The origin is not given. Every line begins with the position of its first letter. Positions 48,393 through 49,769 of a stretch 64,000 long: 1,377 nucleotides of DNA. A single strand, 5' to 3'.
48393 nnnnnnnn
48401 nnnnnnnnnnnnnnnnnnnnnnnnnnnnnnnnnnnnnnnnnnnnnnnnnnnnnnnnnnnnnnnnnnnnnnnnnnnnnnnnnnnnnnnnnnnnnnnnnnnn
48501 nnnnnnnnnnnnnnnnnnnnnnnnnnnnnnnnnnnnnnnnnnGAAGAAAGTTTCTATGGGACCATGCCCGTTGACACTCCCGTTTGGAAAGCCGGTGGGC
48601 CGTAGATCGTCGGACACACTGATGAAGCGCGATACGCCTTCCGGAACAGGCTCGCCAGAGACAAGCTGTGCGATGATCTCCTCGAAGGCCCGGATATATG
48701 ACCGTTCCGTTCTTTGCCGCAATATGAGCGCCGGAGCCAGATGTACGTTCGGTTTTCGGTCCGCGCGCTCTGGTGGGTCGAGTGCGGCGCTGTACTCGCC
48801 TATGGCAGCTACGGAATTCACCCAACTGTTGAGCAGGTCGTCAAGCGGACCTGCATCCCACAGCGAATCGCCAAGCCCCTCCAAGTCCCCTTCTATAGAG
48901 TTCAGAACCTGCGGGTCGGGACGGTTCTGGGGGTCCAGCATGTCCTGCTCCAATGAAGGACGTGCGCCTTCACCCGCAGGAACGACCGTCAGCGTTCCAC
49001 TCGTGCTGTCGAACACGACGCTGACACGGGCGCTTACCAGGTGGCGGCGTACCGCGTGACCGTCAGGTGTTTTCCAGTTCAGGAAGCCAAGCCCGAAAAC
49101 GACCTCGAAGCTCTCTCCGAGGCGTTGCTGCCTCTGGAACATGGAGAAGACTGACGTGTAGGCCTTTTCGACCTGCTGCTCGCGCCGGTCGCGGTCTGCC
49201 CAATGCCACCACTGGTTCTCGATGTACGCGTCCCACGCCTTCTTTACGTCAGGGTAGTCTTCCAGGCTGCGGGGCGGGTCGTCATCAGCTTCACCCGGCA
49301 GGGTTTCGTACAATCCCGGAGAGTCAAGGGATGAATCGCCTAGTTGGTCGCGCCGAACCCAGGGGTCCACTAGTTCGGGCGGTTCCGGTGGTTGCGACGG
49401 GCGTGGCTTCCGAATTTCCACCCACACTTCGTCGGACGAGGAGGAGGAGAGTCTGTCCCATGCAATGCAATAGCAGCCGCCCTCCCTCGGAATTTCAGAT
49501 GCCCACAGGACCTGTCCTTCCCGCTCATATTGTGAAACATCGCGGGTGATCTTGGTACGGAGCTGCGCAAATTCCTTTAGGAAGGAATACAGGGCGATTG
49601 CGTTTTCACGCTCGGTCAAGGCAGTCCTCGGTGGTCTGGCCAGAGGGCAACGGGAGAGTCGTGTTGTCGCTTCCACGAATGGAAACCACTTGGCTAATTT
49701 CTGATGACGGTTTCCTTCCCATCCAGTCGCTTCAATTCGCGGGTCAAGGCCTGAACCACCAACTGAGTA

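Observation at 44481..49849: RHH gene followed by a 1731-aa Upf1-like helicase-DUF559 nuclease fusion, a candidate single-protein defence system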

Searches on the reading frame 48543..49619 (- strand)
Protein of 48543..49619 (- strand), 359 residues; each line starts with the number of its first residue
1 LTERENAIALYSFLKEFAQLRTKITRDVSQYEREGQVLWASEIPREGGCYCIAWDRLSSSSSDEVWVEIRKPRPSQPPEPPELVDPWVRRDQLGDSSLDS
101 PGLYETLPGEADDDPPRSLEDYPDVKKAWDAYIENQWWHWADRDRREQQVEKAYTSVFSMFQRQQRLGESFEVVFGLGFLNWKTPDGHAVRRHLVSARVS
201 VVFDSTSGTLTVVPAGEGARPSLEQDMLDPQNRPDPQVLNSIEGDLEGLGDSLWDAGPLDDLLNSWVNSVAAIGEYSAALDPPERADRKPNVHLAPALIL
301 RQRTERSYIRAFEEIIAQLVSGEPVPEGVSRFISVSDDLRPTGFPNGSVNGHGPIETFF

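Call 42: predict_structure(alignment_id=A2)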
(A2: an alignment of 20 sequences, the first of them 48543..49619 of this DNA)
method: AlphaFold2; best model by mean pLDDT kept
length: 359 residues; sequences in the alignment: 20
mean_pLDDT: 84.9   pTM: 0.74
mean pLDDT of the five models: 84.9, 84.7, 84.3, 83.0, 82.8
residues with pLDDT >= 90: 184; 70-90: 139; 50-70: 14; < 50: 22
segments of 3 or more residues with pLDDT < 50: 338-359
pLDDT, mean of each block of 10 residues (from residue 1): 85 86 78 90 92 78 83 92 94 93 93 90 95 97 94 95 82 92 91 92 94 85 82 87 88 83 92 91 91 95 76 87 84 58 31 33
secondary structure, 60 per line:
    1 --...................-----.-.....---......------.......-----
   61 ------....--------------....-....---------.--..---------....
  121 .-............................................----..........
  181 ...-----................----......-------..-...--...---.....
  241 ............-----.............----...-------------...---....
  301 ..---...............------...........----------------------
elements in order: H3-21 H29-33 E37-39 E49-51 H52-55 E67-70 H90-93 H123-166 E171-183 E189-204 E209-214 H236-252 H258-270 E275-277 E291-293 E297-302 H306-320 H327-337

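Call 43: search_protein_representatives(alignment_id=A2)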
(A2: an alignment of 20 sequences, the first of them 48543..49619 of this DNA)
Query: 20 sequences, 359 profile positions. Proteins with E-value up to 0.001 (for the whole library): 2587; up to 1e-10: 1751; up to 1e-30: 684. The best 150 are listed.
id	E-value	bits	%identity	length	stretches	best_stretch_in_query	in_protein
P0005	4.8e-162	555.2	-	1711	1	1-359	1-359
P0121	5.0e-158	542.0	-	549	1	2-359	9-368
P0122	1.6e-157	540.3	-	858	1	2-359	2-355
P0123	1.7e-152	523.7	-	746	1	3-359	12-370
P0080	1.4e-139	481.3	-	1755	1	2-359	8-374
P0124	1.9e-137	474.2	-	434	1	3-359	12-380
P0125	1.3e-136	471.5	-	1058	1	2-346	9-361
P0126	2.9e-136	470.3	-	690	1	2-345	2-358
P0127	2.6e-132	457.3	-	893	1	3-359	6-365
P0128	4.4e-129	446.7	-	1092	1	2-359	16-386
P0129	6.3e-128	442.9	-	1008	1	3-345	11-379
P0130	5.8e-124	429.9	-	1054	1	3-359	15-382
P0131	5.6e-123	426.7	-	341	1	1-308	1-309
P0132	8.0e-122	422.9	-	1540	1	6-359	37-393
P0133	1.4e-121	422.1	-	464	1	2-359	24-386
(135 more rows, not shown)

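Call 48: fold_search(model_id=the predicted structure, library=pdb)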
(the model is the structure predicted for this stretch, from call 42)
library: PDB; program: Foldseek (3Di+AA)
matches with E <= 10: 476; with E <= 0.001: 0
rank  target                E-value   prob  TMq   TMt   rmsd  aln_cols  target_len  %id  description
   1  3txa                  4.4e-01  0.06  0.05  0.04  15.3        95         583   13  Structural Analysis of Adhesive Tip pilin, GBS104 from Group B Streptococcus agalactiae (released 2013-03-27)
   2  4gj4_B                4.9e-01  0.14  0.08  0.21   8.3        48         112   25  The Crystal Structure of the soluble Guanylate Cyclase PAS alpha domain from Manduca sexta (released 2013-08-14)
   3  9qms_L                5.2e-01  0.07  0.11  0.07  24.5       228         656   13  DNA-PK bound to 153 bp H2AX nucleosome with ATPyS (released 2026-01-14)
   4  5fjl                  6.2e-01  0.07  0.07  0.16  10.1        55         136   16  Crystal structure of raptor adenovirus 1 fibre head, wild-type form (released 2016-06-29)
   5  7nvn_N                7.0e-01  0.05  0.05  0.14  10.5        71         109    8  Human TRiC complex in closed state with nanobody and tubulin bound (released 2022-03-02)
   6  5fld                  7.8e-01  0.06  0.07  0.17  10.1        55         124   16  Crystal structure of raptor adenovirus 1 fibre head, beta-hairpin deleted form (released 2016-06-29)
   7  8emr_A                8.8e-01  0.06  0.05  0.03   9.9        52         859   19  Cryo-EM structure of human liver glucosidase II (released 2023-05-10)
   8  8bf4_A                8.8e-01  0.03  0.06  0.14  10.8        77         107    9  Crystal structure of Mouse Plexin-B1 (20-535) in complex with VHH15 and VHH14 (released 2023-05-03)
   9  4v96_AK               8.8e-01  0.03  0.08  0.09  14.9       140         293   12  The structure of a 1.8 MDa viral genome injection device suggests alternative infection mechanisms (released 2014-07-09)
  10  7eku_B                9.3e-01  0.06  0.06  0.02   9.4        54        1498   11  Crystal Structure of the Candida Glabrata Glycogen Debranching Enzyme (W958A) (released 2022-04-13)
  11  4fju_A                9.3e-01  0.04  0.12  0.13  19.4       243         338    9  Crystal structure of ureidoglycolate dehydrogenase in ternary complex with NADH and glyoxylate (released 2013-01-16)
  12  4v96_AE               9.8e-01  0.03  0.08  0.10  16.8       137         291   13  The structure of a 1.8 MDa viral genome injection device suggests alternative infection mechanisms (released 2014-07-09)
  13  4v96_AH               9.8e-01  0.03  0.08  0.09  15.0       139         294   12  The structure of a 1.8 MDa viral genome injection device suggests alternative infection mechanisms (released 2014-07-09)
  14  4h8a_B                9.8e-01  0.02  0.10  0.10  16.6       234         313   10  Crystal structure of ureidoglycolate dehydrogenase in binary complex with NADH (released 2013-01-16)
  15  5fpo                  9.8e-01  0.02  0.08  0.09  15.3       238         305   10  Structure of Bacterial DNA Ligase with small-molecule ligand 1H- indazol-7-amine (AT4213) in an alternate binding site. (released 2015-12-23)
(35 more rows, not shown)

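Call 110: fold_search(model_id=the predicted structure, library=viral)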
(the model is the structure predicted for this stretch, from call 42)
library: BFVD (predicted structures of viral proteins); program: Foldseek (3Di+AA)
matches with E <= 10: 424; with E <= 0.001: 0
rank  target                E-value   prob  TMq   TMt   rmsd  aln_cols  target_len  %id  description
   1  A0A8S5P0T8            8.0e-03  0.77  0.21  0.18  12.3       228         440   14  AAA domain protein [Myoviridae sp. ctakU3]
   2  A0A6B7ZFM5            4.5e-02  0.10  0.12  0.15  18.5       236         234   11  Uncharacterized protein [Klebsiella phage N1M2]
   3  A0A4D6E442            7.2e-02  0.07  0.09  0.12  25.0       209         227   16  Uncharacterized protein [Gordonia phage GodonK]
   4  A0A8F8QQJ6            1.8e-01  0.04  0.09  0.10  22.4       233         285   13  Movement protein [Alphanucleorhabdovirus tuberosum]
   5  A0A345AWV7            2.9e-01  0.08  0.13  0.04  18.4       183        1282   11  (no name in the UniProt tables at hand)
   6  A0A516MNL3            3.4e-01  0.03  0.09  0.06  25.3       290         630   11  (no name in the UniProt tables at hand)
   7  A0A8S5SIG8            3.6e-01  0.06  0.12  0.12  21.1       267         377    9  Uncharacterized protein [Siphoviridae sp. ctBCr48]
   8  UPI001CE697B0         3.6e-01  0.04  0.12  0.16  20.8       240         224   11  (no name look-up for this kind of identifier)
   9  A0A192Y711            4.6e-01  0.06  0.06  0.12  13.5        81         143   11  Uncharacterized protein [Pseudomonas phage KTN4]
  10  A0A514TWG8            4.8e-01  0.06  0.13  0.17  23.1       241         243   10  Uncharacterized protein [Aeromonas phage D6]
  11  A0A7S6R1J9            4.8e-01  0.05  0.09  0.12  17.0       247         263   10  Terminal protein pTP [Human adenovirus F serotype 41]
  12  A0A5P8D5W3            4.8e-01  0.05  0.09  0.10  18.2       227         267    6  (no name in the UniProt tables at hand)
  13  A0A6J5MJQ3            5.1e-01  0.02  0.08  0.12  14.6        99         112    8  Uncharacterized protein [uncultured Caudovirales phage]
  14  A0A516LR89            5.1e-01  0.02  0.08  0.09  20.9       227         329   12  (no name in the UniProt tables at hand)
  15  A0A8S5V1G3            5.1e-01  0.02  0.07  0.07  16.3       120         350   11  Uncharacterized protein [Myoviridae sp. ctJ2i1]
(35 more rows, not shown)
